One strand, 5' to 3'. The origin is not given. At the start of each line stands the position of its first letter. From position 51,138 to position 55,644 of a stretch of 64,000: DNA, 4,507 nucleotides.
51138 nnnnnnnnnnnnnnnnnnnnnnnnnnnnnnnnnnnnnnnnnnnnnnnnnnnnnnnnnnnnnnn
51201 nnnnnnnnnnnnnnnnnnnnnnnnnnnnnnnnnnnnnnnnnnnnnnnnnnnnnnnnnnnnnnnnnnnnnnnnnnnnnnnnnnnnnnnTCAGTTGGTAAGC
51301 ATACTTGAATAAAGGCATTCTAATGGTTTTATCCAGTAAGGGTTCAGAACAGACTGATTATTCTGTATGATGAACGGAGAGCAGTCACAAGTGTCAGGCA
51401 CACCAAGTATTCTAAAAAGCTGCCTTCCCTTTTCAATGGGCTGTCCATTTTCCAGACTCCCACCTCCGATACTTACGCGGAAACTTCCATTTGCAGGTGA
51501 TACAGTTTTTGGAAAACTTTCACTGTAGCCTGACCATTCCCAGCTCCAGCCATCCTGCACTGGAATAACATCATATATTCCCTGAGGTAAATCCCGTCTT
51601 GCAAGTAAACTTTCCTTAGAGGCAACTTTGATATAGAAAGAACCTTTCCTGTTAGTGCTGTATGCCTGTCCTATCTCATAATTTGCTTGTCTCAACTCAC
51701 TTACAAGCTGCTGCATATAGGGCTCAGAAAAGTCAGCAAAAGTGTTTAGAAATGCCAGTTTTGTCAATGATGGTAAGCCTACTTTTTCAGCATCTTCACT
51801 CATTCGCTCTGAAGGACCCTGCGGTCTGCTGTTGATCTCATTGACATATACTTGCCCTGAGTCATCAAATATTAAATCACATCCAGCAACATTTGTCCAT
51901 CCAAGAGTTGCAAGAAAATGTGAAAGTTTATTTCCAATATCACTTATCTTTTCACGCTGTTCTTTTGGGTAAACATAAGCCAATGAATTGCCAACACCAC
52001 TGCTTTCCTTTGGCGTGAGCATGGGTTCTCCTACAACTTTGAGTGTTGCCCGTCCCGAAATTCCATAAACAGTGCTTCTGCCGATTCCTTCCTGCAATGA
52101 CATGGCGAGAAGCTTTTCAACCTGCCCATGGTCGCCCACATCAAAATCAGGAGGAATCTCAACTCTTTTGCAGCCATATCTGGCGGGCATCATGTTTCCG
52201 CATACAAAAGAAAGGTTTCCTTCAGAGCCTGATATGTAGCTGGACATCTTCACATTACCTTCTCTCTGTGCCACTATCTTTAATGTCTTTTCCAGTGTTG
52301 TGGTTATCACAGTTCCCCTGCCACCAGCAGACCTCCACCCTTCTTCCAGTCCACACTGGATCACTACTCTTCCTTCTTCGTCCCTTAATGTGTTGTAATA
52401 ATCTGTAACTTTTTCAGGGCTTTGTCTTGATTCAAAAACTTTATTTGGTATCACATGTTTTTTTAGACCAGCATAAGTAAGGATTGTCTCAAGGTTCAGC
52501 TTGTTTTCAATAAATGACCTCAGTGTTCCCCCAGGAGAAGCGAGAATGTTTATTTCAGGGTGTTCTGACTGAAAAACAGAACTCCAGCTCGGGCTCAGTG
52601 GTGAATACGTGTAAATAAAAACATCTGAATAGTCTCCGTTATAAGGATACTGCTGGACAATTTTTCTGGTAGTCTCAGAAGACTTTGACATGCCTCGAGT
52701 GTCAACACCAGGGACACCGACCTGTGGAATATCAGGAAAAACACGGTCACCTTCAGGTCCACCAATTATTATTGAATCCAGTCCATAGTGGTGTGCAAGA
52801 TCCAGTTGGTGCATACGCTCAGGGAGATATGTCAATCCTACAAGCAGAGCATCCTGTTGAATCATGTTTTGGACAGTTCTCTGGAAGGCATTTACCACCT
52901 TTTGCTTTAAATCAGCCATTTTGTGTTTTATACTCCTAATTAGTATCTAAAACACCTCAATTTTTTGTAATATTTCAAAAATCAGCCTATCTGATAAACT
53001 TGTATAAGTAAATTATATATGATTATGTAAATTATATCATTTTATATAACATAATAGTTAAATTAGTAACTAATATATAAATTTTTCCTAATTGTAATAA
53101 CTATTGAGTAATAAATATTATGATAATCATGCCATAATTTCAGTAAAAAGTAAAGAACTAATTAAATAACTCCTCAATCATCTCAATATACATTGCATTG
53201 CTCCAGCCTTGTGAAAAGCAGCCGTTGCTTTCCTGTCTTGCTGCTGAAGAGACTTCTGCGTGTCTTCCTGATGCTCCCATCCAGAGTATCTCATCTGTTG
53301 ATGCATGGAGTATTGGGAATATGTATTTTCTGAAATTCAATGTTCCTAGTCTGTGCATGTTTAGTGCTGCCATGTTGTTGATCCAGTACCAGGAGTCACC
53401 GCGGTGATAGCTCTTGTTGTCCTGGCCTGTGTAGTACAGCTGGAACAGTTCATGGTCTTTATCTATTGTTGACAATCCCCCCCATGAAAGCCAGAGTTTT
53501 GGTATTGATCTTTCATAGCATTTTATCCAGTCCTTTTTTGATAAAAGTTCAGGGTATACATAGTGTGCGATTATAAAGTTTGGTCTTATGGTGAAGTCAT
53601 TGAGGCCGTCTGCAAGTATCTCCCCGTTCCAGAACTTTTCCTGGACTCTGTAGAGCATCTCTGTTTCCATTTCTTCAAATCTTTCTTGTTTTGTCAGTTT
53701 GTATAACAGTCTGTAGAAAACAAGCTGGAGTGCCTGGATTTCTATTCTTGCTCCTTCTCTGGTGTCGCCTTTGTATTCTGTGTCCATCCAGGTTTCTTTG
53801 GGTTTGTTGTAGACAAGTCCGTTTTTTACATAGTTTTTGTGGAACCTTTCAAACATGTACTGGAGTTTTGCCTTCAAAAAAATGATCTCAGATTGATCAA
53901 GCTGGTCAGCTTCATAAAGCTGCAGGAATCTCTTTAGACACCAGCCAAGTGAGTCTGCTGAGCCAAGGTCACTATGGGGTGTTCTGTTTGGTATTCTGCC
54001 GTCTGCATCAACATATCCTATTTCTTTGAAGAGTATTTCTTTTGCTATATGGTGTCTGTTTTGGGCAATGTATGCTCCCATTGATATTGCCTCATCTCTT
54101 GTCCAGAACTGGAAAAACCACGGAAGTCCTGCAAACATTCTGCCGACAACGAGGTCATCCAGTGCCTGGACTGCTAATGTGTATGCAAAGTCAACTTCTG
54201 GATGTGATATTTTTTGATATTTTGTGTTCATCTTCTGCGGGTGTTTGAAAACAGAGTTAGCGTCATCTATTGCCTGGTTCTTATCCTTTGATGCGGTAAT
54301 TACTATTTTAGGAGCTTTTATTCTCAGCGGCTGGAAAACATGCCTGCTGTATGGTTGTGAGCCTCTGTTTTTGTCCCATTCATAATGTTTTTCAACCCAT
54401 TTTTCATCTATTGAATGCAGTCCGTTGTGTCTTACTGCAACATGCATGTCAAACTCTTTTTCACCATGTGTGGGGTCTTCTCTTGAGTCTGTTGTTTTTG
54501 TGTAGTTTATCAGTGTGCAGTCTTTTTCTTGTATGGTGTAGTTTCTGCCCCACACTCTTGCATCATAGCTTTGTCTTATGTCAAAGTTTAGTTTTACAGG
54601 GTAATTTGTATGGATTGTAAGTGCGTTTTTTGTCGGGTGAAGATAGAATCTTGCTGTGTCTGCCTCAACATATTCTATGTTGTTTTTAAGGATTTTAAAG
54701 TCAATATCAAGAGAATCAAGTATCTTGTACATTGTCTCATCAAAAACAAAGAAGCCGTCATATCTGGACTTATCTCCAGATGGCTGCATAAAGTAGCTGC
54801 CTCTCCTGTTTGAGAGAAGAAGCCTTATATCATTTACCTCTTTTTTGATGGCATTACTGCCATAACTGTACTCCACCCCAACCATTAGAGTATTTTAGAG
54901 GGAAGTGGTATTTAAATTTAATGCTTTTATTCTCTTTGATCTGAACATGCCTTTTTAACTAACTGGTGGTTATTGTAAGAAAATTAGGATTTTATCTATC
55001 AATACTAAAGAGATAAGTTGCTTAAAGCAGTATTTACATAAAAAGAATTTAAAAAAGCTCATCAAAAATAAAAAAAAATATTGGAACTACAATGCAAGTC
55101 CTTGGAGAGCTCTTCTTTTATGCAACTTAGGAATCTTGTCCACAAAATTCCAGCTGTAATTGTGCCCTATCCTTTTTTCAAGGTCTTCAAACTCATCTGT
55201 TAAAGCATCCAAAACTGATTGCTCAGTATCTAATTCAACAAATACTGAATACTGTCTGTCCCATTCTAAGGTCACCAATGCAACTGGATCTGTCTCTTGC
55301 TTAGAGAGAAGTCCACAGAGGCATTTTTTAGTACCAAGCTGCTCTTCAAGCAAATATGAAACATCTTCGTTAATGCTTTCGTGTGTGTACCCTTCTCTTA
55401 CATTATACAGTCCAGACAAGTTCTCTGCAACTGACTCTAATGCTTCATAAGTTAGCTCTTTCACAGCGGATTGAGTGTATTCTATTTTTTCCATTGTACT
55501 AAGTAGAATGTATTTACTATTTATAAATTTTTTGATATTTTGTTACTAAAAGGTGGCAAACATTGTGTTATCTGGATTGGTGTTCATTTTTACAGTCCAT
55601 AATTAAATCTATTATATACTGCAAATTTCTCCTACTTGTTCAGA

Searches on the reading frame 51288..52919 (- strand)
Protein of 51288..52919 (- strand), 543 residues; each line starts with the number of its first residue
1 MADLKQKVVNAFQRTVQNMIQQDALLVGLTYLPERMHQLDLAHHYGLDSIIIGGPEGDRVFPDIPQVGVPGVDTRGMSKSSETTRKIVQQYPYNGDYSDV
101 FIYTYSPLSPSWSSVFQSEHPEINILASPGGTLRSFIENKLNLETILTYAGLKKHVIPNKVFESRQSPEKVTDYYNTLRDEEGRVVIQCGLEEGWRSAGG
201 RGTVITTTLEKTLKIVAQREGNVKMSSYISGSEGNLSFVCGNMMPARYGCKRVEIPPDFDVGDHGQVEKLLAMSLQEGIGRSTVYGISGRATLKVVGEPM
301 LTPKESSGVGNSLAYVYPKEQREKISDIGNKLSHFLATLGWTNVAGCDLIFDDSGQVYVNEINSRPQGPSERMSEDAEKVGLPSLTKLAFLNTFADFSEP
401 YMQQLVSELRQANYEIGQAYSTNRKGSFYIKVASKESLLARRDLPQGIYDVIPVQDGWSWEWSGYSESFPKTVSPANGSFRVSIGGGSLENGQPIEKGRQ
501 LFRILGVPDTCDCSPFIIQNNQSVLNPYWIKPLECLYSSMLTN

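Call 3: search_protein_families(library=pfam, proteins=[window:51288-52919:-], max_evalue=0.1)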
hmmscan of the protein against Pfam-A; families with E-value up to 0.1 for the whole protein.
window:51288-52919:- (543 aa): 3 families
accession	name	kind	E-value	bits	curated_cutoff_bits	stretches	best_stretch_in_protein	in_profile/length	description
PF07478.18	Dala_Dala_lig_C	-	0.0018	18.3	24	1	318-366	131-176/204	D-ala D-ala ligase C-terminus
PF02655.19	ATP-grasp_3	-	0.0052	17.3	23.2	1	319-369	113-160/160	ATP-grasp domain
PF14398.11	ATPgrasp_YheCD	-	0.039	13.6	26.8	1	320-378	180-239/255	YheC/D like ATP-grasp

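Call 4: search_protein_families(library=ncbifam, proteins=[window:51288-52919:-], max_evalue=0.1)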
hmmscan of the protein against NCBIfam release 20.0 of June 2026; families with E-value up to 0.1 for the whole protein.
window:51288-52919:- (543 aa): 6 families
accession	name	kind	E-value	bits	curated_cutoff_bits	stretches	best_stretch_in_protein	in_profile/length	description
NF005096.0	PRK06524.1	equivalog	3.5e-06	25.4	684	1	289-371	244-328/493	biotin carboxylase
NF047900.1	AspMetLigLdmS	equivalog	0.0035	16.2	475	1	321-369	253-301/383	L-aspartate--L-methionine ligase LdmS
TIGR01205.1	D_ala_D_alaTIGR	subfamily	0.012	14.6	245.65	1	319-366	243-287/318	D-alanine--D-alanine ligase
NF011167.0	PRK14569.1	equivalog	0.019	14.3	410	1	338-374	237-273/296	D-alanyl-alanine synthetase A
NF053643.1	Ddl_archaea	equivalog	0.051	12.5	500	1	321-369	229-275/367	putative pseudomurein biosynthesis ATP-grasp protein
NF002529.0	PRK01966.1-5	equivalog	0.068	12.1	472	0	333-366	273-306/348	D-alanine--D-alanine ligase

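Call 89: search_solved_structures(query=window:51288-52919:-, max_evalue=1)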
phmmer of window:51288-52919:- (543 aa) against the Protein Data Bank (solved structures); distinct sequences matched with E-value up to 1: 1.
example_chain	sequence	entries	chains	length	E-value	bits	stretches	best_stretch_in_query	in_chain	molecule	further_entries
3k3p_A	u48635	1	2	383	0.32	12.6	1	305-367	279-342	D-alanine--D-alanine ligase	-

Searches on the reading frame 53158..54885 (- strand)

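Call 3: search_protein_families(library=pfam, proteins=[window:53158-54885:-], max_evalue=0.1)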
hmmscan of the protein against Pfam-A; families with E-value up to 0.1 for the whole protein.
window:53158-54885:- (575 aa): 1 family
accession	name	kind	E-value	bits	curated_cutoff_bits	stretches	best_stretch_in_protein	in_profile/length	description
PF06202.20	GDE_C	-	5.2e-27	95.2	21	1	249-566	17-365/367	Amylo-alpha-1,6-glucosidase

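Call 4: search_protein_families(library=ncbifam, proteins=[window:53158-54885:-], max_evalue=0.1)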
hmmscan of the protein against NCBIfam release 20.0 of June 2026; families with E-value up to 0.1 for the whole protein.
window:53158-54885:- (575 aa): 2 families
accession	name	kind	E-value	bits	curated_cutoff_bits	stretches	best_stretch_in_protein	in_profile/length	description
TIGR01531.1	glyc_debranch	equivalog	0.0031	14.8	1399.55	1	427-502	1285-1366/1443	glycogen debranching enzyme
NF005524.0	PRK07168.1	equivalog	0.081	11.4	603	0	331-413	323-405/474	uroporphyrin-III C-methyltransferase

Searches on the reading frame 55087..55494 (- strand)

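Call 3: search_protein_families(library=pfam, proteins=[window:55087-55494:-], max_evalue=0.1)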
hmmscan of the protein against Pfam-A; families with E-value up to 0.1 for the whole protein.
window:55087-55494:- (135 aa): 1 family
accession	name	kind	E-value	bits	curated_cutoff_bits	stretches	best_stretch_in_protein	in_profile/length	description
PF22470.1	Histone_HNS_N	-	0.049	14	24.5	1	7-36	14-43/79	H-NS histone-like proteins, N-terminal domain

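Call 4: search_protein_families(library=ncbifam, proteins=[window:55087-55494:-], max_evalue=0.1)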
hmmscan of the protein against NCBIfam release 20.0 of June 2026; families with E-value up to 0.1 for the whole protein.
window:55087-55494:- (135 aa): 0 families
